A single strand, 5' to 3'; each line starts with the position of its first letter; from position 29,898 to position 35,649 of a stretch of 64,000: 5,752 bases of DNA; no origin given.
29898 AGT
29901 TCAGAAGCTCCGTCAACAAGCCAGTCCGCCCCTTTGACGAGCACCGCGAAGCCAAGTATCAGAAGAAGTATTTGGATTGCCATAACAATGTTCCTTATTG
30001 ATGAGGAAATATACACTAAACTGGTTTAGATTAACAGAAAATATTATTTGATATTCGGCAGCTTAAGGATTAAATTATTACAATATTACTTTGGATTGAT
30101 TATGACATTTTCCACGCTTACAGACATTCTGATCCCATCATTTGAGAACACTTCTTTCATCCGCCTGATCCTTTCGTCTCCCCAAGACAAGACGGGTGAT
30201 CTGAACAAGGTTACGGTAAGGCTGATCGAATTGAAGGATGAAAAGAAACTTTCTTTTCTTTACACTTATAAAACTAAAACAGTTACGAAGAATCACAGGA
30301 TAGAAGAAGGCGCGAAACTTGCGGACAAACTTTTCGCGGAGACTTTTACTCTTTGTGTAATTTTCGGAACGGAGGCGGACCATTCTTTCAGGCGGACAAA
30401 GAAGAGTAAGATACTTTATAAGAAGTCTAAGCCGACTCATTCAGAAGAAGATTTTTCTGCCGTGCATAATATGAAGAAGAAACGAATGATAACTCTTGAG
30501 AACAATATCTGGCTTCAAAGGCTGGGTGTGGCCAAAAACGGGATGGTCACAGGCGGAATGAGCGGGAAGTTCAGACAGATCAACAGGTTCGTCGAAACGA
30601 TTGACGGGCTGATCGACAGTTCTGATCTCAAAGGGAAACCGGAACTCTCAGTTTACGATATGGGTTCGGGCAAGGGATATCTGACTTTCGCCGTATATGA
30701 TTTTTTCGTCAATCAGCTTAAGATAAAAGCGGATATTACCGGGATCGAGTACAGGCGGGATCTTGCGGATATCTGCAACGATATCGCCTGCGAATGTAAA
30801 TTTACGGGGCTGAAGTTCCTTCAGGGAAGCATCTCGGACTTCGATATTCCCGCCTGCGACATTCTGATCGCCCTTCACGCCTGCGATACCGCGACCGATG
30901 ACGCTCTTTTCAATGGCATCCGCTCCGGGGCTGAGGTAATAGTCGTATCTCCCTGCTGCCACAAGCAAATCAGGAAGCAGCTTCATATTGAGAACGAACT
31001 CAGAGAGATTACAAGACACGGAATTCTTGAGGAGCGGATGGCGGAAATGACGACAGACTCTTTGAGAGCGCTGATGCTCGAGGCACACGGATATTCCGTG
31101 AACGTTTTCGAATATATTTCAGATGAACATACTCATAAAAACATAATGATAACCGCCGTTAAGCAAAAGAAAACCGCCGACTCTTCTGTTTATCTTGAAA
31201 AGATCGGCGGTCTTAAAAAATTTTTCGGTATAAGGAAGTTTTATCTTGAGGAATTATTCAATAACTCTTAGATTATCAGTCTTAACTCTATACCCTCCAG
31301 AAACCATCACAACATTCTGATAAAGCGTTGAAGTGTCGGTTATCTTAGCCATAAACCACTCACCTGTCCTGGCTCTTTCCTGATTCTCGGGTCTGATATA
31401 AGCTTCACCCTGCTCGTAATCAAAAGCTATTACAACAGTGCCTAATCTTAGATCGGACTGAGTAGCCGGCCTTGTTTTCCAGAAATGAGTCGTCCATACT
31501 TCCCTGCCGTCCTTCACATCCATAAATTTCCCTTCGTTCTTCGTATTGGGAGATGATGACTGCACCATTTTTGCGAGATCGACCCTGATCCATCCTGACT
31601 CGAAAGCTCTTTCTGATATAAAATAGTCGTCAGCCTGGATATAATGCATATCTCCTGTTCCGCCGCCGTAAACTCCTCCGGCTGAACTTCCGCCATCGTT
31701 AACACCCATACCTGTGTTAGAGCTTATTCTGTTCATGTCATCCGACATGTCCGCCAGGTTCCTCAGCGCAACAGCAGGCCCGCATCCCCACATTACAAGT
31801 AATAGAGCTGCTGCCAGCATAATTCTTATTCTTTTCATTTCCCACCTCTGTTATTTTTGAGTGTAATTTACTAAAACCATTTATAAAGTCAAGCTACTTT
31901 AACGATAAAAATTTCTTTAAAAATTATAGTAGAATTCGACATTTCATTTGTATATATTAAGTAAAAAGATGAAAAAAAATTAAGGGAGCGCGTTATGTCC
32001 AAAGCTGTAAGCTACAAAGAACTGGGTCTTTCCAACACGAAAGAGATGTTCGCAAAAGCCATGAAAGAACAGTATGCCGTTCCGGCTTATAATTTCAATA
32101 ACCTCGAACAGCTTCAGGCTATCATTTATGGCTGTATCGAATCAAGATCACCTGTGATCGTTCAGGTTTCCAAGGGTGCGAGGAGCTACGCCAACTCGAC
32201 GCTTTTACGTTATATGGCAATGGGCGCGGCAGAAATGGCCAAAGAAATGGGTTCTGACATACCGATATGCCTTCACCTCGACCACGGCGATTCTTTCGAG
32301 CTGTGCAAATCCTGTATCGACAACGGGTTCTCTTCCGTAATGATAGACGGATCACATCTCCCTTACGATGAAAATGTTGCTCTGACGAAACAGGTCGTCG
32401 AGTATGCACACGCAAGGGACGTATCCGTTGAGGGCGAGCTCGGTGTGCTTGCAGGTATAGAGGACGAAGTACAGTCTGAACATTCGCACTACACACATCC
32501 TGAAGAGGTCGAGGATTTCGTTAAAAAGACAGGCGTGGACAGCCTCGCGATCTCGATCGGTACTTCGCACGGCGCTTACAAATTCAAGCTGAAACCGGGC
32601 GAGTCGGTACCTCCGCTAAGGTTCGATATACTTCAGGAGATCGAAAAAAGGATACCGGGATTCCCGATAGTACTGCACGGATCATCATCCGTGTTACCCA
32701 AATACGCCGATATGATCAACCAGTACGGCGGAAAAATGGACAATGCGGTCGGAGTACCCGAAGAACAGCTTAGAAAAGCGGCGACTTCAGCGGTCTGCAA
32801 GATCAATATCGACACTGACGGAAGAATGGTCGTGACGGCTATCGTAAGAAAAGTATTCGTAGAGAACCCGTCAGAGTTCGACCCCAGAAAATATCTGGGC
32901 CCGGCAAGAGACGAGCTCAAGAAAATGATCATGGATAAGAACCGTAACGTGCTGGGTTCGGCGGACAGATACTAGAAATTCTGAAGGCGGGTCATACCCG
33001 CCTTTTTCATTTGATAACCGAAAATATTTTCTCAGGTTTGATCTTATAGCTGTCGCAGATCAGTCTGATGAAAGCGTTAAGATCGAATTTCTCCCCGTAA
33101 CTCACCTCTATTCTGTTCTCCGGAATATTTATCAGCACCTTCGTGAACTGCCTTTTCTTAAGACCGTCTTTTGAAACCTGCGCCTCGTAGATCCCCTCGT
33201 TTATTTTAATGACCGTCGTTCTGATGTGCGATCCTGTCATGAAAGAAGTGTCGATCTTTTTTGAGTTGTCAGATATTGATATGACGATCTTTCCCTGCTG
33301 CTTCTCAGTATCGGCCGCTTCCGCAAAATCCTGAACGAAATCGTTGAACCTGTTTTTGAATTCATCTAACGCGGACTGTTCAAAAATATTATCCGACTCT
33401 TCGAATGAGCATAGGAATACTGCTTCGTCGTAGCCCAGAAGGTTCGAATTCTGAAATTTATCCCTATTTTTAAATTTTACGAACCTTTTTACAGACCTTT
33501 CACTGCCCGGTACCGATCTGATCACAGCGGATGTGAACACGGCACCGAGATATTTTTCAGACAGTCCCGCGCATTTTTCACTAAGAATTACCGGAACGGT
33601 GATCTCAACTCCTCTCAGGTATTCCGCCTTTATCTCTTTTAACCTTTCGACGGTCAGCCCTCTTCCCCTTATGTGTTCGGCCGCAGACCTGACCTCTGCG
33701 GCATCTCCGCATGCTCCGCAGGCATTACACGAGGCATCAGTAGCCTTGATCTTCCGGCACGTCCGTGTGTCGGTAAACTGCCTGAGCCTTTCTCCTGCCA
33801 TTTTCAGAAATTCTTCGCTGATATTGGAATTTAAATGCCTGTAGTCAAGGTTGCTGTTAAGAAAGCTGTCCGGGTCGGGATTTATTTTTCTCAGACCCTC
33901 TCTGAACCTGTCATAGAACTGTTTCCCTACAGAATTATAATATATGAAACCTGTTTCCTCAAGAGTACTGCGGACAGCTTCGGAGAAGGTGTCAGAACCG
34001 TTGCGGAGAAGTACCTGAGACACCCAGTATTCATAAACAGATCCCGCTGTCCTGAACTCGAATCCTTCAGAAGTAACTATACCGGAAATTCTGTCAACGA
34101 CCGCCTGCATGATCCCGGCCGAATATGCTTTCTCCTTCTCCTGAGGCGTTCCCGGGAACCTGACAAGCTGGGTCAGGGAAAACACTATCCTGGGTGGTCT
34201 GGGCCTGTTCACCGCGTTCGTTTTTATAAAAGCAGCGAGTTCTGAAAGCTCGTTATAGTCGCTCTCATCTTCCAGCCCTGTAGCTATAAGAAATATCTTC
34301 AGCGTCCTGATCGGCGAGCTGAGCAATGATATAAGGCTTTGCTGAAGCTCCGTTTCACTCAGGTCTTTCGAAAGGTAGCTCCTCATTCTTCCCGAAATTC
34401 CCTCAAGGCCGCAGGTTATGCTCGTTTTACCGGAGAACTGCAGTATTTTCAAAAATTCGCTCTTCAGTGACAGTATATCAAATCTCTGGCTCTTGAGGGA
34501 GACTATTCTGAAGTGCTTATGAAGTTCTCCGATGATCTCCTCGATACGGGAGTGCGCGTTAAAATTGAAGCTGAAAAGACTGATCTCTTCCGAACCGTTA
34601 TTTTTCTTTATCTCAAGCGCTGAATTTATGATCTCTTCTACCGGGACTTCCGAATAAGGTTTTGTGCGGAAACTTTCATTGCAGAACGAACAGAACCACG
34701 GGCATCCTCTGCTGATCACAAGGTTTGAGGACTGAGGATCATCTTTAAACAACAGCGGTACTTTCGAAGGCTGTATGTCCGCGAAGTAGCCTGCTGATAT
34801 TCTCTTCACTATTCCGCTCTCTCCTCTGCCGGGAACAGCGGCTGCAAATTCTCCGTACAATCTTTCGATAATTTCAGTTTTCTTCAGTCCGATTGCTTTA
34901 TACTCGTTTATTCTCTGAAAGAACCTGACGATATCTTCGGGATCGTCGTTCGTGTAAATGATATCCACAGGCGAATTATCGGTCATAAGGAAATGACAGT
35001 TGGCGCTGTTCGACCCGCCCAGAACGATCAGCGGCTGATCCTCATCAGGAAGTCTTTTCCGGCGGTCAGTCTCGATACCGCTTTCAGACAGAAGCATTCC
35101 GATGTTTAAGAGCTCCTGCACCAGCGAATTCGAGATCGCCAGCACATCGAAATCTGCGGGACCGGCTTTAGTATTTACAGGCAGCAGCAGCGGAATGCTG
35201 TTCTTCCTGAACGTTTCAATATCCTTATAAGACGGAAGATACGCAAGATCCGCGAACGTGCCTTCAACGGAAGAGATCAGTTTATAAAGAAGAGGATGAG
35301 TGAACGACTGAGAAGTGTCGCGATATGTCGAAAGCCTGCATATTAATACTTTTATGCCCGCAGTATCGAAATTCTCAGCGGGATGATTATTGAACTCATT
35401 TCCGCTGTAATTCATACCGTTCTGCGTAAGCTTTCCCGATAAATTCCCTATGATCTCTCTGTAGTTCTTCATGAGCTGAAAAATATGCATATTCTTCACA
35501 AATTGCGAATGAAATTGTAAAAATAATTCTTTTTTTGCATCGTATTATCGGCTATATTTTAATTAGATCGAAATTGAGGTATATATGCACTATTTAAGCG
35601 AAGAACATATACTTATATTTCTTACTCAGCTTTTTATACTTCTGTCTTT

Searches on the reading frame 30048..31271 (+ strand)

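Call 31: search_protein_families(library=pfam, proteins=[window:30048-31271:+], max_evalue=0.0001)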
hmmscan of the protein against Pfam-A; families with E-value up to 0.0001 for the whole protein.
window:30048-31271:+ (407 aa): 2 families
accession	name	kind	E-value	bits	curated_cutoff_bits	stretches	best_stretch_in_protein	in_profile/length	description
PF13679.12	Methyltransf_32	-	2.2e-34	118.9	27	1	174-311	2-143/143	Methyltransferase domain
PF13847.12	Methyltransf_31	-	1.2e-07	31.9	27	1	198-310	3-120/145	Methyltransferase domain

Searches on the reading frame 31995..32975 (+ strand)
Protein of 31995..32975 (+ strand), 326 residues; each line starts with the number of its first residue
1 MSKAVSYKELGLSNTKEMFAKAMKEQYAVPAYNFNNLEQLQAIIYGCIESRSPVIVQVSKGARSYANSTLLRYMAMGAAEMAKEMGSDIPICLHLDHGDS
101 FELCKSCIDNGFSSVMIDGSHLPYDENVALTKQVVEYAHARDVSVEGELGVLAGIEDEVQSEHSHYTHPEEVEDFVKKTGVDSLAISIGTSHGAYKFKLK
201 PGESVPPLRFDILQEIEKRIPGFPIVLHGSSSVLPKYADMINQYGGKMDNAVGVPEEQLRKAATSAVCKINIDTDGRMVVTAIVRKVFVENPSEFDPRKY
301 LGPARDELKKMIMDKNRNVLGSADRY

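Call 62: search_protein_families(library=pfam, proteins=[window:31995-32975:+], max_evalue=0.00001)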
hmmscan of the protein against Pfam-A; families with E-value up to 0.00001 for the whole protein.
window:31995-32975:+ (326 aa): 1 family
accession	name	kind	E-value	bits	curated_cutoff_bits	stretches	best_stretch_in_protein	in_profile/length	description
PF01116.26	F_bP_aldolase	-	3.5e-98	329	25.5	1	14-324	2-276/277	Fructose-bisphosphate aldolase class-II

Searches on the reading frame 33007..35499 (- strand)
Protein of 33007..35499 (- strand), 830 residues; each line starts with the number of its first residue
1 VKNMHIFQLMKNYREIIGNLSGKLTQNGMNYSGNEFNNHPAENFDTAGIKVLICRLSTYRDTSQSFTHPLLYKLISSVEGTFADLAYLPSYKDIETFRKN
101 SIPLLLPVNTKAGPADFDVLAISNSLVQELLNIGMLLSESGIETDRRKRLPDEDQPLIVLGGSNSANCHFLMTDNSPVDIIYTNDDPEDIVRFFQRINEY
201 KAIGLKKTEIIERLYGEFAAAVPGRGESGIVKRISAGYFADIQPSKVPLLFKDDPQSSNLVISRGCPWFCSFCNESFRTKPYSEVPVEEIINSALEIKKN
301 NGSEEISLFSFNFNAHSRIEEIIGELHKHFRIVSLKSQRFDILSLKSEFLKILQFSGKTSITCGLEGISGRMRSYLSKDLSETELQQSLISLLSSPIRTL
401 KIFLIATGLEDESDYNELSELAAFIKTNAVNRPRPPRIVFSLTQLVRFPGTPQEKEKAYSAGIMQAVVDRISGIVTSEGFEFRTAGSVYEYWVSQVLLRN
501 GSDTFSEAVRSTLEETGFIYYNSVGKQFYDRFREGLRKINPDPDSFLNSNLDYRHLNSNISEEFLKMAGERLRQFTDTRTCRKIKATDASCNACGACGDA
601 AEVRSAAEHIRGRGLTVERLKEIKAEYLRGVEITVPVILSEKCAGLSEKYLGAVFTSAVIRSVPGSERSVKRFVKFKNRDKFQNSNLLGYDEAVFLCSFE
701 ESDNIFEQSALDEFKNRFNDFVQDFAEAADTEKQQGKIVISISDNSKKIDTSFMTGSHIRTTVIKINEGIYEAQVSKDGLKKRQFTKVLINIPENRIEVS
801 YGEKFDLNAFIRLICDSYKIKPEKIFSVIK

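Call 62: search_protein_families(library=pfam, proteins=[window:33007-35499:-], max_evalue=0.00001)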
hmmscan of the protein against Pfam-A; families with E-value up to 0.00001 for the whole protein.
window:33007-35499:- (830 aa): 2 families
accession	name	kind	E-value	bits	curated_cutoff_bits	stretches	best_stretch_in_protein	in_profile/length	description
PF19864.5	Radical_SAM_N2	-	6.9e-13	48.7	29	1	70-215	4-143/151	Radical SAM proteins, N-terminal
PF04055.27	Radical_SAM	-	1.2e-10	42.2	29.5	1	261-376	2-120/166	Radical SAM superfamily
